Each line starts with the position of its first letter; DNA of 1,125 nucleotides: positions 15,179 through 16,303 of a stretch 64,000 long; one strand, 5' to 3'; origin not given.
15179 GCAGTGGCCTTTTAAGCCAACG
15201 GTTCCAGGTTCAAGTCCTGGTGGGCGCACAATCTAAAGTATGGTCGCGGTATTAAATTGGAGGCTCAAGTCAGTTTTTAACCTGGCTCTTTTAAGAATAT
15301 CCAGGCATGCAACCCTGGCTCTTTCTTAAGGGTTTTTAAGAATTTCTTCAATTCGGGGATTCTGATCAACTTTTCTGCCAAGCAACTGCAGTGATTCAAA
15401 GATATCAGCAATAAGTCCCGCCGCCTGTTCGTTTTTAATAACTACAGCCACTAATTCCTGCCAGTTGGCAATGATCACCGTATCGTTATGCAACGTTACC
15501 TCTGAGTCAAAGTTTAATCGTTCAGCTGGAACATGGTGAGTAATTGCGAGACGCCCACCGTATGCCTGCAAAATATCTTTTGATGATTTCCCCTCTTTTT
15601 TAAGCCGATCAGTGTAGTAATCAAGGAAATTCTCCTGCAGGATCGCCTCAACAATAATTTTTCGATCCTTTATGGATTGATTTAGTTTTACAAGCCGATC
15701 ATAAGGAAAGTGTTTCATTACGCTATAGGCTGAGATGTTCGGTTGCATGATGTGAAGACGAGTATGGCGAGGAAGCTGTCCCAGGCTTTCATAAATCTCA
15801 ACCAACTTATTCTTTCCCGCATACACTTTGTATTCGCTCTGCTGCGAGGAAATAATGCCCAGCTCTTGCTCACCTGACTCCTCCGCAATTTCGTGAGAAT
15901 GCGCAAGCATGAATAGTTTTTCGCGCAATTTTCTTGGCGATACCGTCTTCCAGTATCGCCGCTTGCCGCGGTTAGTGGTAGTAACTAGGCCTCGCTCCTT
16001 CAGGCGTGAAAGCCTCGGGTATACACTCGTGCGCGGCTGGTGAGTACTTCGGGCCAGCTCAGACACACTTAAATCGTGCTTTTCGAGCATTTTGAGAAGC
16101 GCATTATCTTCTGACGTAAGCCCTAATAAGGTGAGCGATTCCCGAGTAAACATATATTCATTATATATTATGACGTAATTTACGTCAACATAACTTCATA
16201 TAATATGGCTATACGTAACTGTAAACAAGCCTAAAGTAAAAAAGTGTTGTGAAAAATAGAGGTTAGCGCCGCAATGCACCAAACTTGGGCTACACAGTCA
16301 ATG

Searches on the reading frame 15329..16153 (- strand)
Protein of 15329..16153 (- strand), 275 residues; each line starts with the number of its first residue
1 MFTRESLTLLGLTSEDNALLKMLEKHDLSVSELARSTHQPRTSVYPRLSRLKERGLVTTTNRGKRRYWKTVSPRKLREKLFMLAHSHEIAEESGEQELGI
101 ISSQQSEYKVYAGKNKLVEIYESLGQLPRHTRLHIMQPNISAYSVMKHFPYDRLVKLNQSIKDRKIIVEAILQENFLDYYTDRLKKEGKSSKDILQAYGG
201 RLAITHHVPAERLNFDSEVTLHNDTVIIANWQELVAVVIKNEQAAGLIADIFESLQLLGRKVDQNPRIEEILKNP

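Call 8: search_protein_families(library=pfam, proteins=[window:15329-16153:-], max_evalue=1)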
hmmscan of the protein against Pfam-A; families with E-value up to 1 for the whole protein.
window:15329-16153:- (275 aa): 14 families
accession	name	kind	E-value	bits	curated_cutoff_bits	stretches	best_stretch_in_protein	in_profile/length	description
PF01978.25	TrmB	-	5.2e-08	33.1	25.6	1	10-73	4-67/68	Sugar-specific transcriptional regulator TrmB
PF09339.16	HTH_IclR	-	1.4e-05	25.2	22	1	24-59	13-50/52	IclR helix-turn-helix domain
PF12802.13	MarR_2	-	3.5e-05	24.3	27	1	11-66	2-60/61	MarR family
PF01022.26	HTH_5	-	8e-05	22.9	22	1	19-58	7-46/47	Bacterial regulatory protein, arsR family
PF25212.1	HVO_A0114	-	0.00016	21.8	27.6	1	12-65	20-74/84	HVO_A0114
PF03551.20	PadR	-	0.0017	18.7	27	1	41-66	31-61/75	Transcriptional regulator PadR-like family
PF12840.13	HTH_20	-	0.0057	17.1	27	1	19-59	9-50/51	Helix-turn-helix domain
PF08279.18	HTH_11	-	0.0082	16.4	25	1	18-60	4-50/55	HTH domain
PF13556.12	HTH_30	-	0.022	15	27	1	25-53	10-38/59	PucR C-terminal helix-turn-helix domain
PF25213.1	HVO_A0261_N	-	0.025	14.9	35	1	13-62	10-59/86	HVO_A0261 N-terminal domain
PF13412.12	HTH_24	-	0.027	14.5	21.9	1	27-58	17-48/48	Winged helix-turn-helix DNA-binding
PF13545.12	HTH_Crp_2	-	0.035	14.5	27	1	25-78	20-69/70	Crp-like helix-turn-helix domain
PF24270.1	HTH_Cmi2_C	-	0.046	14.4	27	1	19-62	80-123/125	Cmi2, C-terminal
PF03965.22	Penicillinase_R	-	0.055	14.3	22.6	1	30-74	20-68/115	Penicillinase repressor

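Call 9: search_protein_families(library=ncbifam, proteins=[window:15329-16153:-], max_evalue=1)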
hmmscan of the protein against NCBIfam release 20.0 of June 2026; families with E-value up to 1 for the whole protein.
window:15329-16153:- (275 aa): 14 families
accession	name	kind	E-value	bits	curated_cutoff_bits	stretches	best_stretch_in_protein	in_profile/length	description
NF033788.1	HTH_metalloreg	subfamily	1e-06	28.4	55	1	19-73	16-71/77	metalloregulator ArsR/SmtB family transcription factor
NF053660.1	ORF80_fam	equivalog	0.00079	19.3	95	1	12-77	1-59/70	ORF80 family leucine zipper DNA-binding protein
NF033789.1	repress_SdpR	subfamily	0.00099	19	100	1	18-68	12-62/79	autorepressor SdpR family transcription factor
NF053606.1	Sta1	subfamily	0.0014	18.7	80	1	11-80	17-93/100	Sta1 family transcriptional regulator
NF047390.1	TransRegTrmBL1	equivalog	0.0037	16.3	650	1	7-172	10-164/341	HTH-type sugar sensing transcriptional regulator TrmBL1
TIGR01884.1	cas_HTH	subfamily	0.0048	16.3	60.2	1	11-66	139-196/202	CRISPR-associated CARF protein Csa3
NF047392.1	TransRegTrmBHalo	equivalog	0.0054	15.8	500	1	15-59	22-66/349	HTH-type sugar sensing transcriptional regulator TrmB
NF040939.2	trans_reg_lrs14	equivalog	0.013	15.6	90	1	12-61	19-70/103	Lrs14 family HTH-type transcriptional regulator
NF053755.1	MsvR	equivalog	0.013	15.2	220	1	18-106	17-91/236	transcriptional factor MsvR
NF003210.0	PRK04172.1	equivalog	0.024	13.5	350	1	12-104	4-97/496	phenylalanine--tRNA ligase subunit alpha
NF045758.2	YlxM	equivalog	0.036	14.2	80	1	12-52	17-57/72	YlxM family DNA-binding protein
NF045644.1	TransRegBhcR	equivalog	0.064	12.5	350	1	20-63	32-76/267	HTH-type transcriptional regulator BhcR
NF047906.1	CdPbTransRegCmtR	equivalog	0.09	12.7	150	1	19-73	27-80/104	Cd(II)/Pb(II)-sensing metalloregulatory transcriptional regulator CmtR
NF040642.1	sulf_sens_BigR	equivalog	0.12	12.5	155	0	22-70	28-76/95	sulfite-sensing transcriptional repressor BigR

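Call 10: search_protein_families(library=padloc, proteins=[window:15329-16153:-], max_evalue=1)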
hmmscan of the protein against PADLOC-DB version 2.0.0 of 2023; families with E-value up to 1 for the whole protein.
window:15329-16153:- (275 aa): 18 families
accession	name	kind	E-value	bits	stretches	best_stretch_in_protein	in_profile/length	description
PDLC01438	Csa3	-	5.3e-07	28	1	18-107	152-223/305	"CAS-I,CAS-II,CAS-III,CAS-IV,CAS-V,CAS-VI; associated_signaling"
PDLC01858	CARF3--CARF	-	2.5e-06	25.5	1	9-65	139-195/204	-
PDLC01044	Csa3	-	1.3e-05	23.2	1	11-62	133-182/194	Type I-A associated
PDLC01852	CARF3--CARF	-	2.5e-05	22.3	1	15-70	144-200/208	-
PDLC01434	CasR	-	2.9e-05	22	1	11-68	125-182/191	"CAS-I,CAS-II,CAS-III,CAS-IV,CAS-V,CAS-VI; associated_signaling"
PDLC01850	CARF3--CARF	-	5e-05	21.3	1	11-65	142-197/209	-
PDLC01268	CasR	-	0.00011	20.3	1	11-67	121-174/179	"CAS-I,CAS-II,CAS-III,CAS-IV,CAS-V,CAS-VI; associated_signaling"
PDLC01848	CARF3--CARF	-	0.00012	19.8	1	10-61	133-183/197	-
PDLC04368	PDC-M05A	-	0.00024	19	1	23-70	25-72/201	-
PDLC01875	CARF3--CARF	-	0.00039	18.2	1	20-69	153-202/219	-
PDLC01720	Csa3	-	0.00067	18.2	1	19-78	30-97/118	Csa3_1_CAS-I-II-III-IV-V-VI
PDLC01879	CARF3--CARF_TM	-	0.00084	17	1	12-70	154-210/222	-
PDLC01863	CARF3--CARF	-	0.0017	16.2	1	19-64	124-169/182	-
PDLC01857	CARF3--CARF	-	0.0037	14.9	1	10-68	127-184/201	-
PDLC01849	CARF3--CARF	-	0.0076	14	1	10-59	134-183/197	-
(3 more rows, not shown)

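Call 11: search_protein_families(library=phrogs, proteins=[window:15329-16153:-], max_evalue=1)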
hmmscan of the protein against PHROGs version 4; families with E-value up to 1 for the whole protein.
window:15329-16153:- (275 aa): 10 families
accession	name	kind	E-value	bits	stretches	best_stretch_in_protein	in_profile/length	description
phrog_1123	-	unknown function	2.7e-07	31.4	1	18-66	35-85/112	-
phrog_2440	-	transcription regulation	1.9e-05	25.6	1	15-71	29-89/126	transcriptional regulator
phrog_678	-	DNA, RNA and nucleotide metabolism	0.0022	18.6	1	26-72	84-131/346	replication initiation O-like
phrog_4278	-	unknown function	0.0026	18.5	1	13-66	30-91/127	-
phrog_1687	-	transcription regulation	0.0096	16.9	1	20-75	72-128/162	MarR family transcrition regulator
phrog_11214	-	unknown function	0.016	16.1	1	12-65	49-103/123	-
phrog_186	-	DNA, RNA and nucleotide metabolism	0.1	13.2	1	26-71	61-104/308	DnaD-like helicase loader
phrog_2030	-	transcription regulation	0.12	13.1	1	25-71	27-75/202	transcriptional regulator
phrog_10286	-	unknown function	0.16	13.3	1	193-241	15-65/111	-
phrog_36245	-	unknown function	0.28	11.9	1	17-64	73-122/136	-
